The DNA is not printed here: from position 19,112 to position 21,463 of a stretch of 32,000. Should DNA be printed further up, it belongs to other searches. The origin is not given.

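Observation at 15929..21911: Anchorless S-layer-like glycoprotein followed by an operon of two membrane-anchored glycoproteins: a candidate lattice-plus-anchor envelope module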

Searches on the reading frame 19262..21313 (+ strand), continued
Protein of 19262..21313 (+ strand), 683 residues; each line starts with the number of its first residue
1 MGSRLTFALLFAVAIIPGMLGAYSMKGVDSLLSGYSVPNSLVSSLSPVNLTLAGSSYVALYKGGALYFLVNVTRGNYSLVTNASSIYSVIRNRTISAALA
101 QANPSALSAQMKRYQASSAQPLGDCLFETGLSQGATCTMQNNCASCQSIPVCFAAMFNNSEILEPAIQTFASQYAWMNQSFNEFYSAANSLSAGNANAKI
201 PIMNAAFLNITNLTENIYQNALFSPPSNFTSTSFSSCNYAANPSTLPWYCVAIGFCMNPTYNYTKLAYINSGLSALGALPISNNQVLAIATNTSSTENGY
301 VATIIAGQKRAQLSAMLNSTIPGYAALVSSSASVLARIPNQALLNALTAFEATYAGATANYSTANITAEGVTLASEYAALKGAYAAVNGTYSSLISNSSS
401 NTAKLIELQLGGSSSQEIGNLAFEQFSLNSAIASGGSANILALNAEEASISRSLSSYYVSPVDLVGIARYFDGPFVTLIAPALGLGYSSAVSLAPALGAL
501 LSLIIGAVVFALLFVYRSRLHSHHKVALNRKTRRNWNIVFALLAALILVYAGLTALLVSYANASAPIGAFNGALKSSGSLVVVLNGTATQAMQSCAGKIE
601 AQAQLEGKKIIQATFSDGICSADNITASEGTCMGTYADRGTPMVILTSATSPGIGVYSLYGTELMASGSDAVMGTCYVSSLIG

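Call 60: search_solved_structures(query=A2, max_evalue=1)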
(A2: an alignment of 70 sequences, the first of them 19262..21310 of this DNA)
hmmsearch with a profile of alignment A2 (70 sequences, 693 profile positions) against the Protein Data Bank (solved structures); distinct sequences matched with E-value up to 1: 15.
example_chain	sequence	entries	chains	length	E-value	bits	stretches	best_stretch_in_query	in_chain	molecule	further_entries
1hs7_A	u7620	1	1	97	0.016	16.5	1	313-399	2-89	SYNTAXIN VAM3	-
7ul2_R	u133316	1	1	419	0.039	15.3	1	460-560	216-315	Neurotensin receptor 1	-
8dzr_A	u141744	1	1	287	0.16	13.3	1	503-560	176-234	Kappa-type opioid receptor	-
6vi4_A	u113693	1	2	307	0.18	13.1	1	503-560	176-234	Kappa opioid receptor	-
8dzp_A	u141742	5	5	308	0.18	13.1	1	503-560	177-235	Kappa-type opioid receptor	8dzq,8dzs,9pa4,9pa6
9w49_R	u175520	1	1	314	0.18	13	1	503-560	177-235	Kappa-type opioid receptor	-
9v6o_R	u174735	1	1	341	0.21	12.9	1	503-560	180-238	Kappa-type opioid receptor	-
7yit_A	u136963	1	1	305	0.35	12.1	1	503-560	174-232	Kappa-type opioid receptor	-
8feg_B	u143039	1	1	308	0.35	12.1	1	503-560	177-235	Kappa-type opioid receptor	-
8f7w_R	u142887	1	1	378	0.39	12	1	503-560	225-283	Kappa-type opioid receptor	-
8vve_A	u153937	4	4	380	0.39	12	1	503-560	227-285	Kappa-type opioid receptor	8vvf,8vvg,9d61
22es_R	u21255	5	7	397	0.42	11.9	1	503-560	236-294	Kappa-type opioid receptor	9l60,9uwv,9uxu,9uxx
9zzo_A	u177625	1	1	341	0.46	11.7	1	503-560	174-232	Kappa-type opioid receptor,Vasopressin V2 receptor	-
6b73_A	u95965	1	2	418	0.48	11.7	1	503-560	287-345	Soluble cytochrome b562, kappa-type opioid receptor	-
9pa1_A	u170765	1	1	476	0.61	11.3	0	503-560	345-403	Soluble cytochrome b562,Kappa-type opioid receptor chimera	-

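Call 67: search_protein_families(library=pfam, proteins=[L039:1005-4028:+, L020:4835-6304:+, L020:6297-7193:+, L002:6778-7923:+, L003:1976-4555:+], max_evalue=0.01)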
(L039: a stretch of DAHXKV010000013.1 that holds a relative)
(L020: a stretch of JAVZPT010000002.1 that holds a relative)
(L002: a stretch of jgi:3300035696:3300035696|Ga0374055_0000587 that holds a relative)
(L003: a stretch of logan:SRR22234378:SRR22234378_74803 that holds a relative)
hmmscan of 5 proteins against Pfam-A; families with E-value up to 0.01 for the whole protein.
L039:1005-4028:+ (1008 aa): 1 family
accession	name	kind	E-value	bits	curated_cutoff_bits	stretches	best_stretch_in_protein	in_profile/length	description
PF18998.6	Flg_new_2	-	4.3e-19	68.7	23.6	3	384-451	6-72/73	Divergent InlB B-repeat domain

L020:4835-6304:+ (490 aa): 2 families
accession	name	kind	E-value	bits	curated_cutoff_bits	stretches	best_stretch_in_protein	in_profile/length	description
PF03129.25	HGTP_anticodon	-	1.4e-21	76.8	21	1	408-485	3-82/94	Anticodon binding domain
PF00587.30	tRNA-synt_2b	-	3.3e-09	37.5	29.3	1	164-235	8-78/179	tRNA synthetase class II core domain (G, H, P, S and T)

L020:6297-7193:+ (299 aa): 2 families
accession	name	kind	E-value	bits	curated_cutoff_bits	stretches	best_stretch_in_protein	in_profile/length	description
PF00730.31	HhH-GPD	-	4.6e-09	37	26.2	1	123-258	1-97/108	HhH-GPD superfamily base excision DNA repair protein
PF07934.18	OGG_N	-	0.00019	22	23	1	5-120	4-113/115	8-oxoguanine DNA glycosylase, N-terminal domain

L002:6778-7923:+ (382 aa): 3 families
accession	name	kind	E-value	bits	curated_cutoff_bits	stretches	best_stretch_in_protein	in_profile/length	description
PF24681.1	Kelch_KLHDC2_KLHL20_DRC7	-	5.4e-09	36.1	50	2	235-375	3-138/221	KLHDC2/KLHL20/DRC7 Kelch-repeats domain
PF01344.31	Kelch_1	-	2.1e-07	30.8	20.1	1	126-153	4-30/46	Kelch motif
PF13964.12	Kelch_6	-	0.0001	22.6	25.3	0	342-360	5-23/50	Kelch motif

L003:1976-4555:+ (860 aa): 1 family
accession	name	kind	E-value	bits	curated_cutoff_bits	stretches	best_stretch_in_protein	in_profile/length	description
PF13927.12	Ig_3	-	6.9e-07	30.1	30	0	31-94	4-75/78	Immunoglobulin domain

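Call 71: fold_search(model_id=the predicted structure, library=viral)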
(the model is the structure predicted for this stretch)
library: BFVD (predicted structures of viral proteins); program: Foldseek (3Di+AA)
matches with E <= 10: 340; with E <= 0.001: 0
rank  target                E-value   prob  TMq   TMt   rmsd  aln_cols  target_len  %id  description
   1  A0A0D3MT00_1          8.7e-03  0.89  0.11  0.07  37.1       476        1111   12  Tail tape measure protein [Lactococcus phage WRP3]
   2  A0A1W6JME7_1          7.6e-02  0.35  0.11  0.07  35.9       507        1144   11  Tail tape measure protein [Lactococcus phage AM9]
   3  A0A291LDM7            3.6e-01  0.96  0.06  0.48   4.3        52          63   12  Uncharacterized protein [Aeromonas phage AS-szw]
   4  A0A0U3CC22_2          5.9e-01  0.08  0.10  0.08  48.6       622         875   11  Putative tail length tape-measure protein [Pseudomonas phage SM1]
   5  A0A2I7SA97            6.7e-01  0.87  0.07  0.26  12.4        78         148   17  (no name in the UniProt tables at hand)
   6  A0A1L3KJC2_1          7.0e-01  0.07  0.07  0.04  34.0       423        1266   10  (no name in the UniProt tables at hand)
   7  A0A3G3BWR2            7.3e-01  0.08  0.10  0.07  66.3       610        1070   13  (no name in the UniProt tables at hand)
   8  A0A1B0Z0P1            8.4e-01  0.21  0.06  0.22  11.8       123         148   10  (no name in the UniProt tables at hand)
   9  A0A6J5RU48            8.7e-01  0.14  0.14  0.18  25.5       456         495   13  Uncharacterized protein [uncultured Caudovirales phage]
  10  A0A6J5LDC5            1.1e+00  0.04  0.08  0.08  37.2       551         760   12  BaeS Signal transduction histidine kinase [uncultured Caudovirales phage]
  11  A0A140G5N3            1.2e+00  0.30  0.06  0.28   5.6        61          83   15  (no name in the UniProt tables at hand)
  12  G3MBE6                1.2e+00  0.44  0.06  0.25   8.9        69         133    9  Gp76 [Bacillus phage G]
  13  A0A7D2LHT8            1.2e+00  0.33  0.06  0.26   5.4        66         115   14  Uncharacterized protein [Stenotrophomonas phage vB_SmaS_BUCT548]
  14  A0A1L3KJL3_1          1.2e+00  0.09  0.08  0.06  21.0       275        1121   12  (no name in the UniProt tables at hand)
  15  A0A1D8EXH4            1.4e+00  0.66  0.06  0.31   3.8        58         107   14  Uncharacterized protein [Campylobacter phage vB_CjeM_Los1]
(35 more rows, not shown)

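Call 97: find_encoding_contigs(protein=P0173, flank=6000, max_places=2)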
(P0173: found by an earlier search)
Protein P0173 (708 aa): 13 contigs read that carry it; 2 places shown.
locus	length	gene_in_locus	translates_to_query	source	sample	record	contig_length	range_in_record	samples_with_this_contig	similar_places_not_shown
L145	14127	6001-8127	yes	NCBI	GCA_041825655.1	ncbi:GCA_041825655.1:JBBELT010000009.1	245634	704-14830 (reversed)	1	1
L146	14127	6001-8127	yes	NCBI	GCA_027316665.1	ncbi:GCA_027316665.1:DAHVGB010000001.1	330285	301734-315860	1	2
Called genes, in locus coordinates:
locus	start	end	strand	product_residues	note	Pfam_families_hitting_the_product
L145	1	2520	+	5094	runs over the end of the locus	-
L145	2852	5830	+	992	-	PF05124:S_layer_C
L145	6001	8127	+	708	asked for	-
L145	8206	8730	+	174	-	-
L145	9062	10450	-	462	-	PF13404:HTH_AsnC-type (weak), PF13412:HTH_24 (weak)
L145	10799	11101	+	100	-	-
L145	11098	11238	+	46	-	-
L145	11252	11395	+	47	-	-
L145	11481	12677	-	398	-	PF03463:eRF1_1, PF18854:baeRF_family10, PF03464:eRF1_2, PF18859:acVLRF1, PF03465:eRF1_3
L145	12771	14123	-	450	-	PF02403:Seryl_tRNA_N, PF00587:tRNA-synt_2b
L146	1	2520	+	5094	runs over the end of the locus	-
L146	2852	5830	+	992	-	PF05124:S_layer_C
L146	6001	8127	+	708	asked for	-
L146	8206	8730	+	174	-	-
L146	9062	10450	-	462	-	PF13404:HTH_AsnC-type (weak), PF13412:HTH_24 (weak)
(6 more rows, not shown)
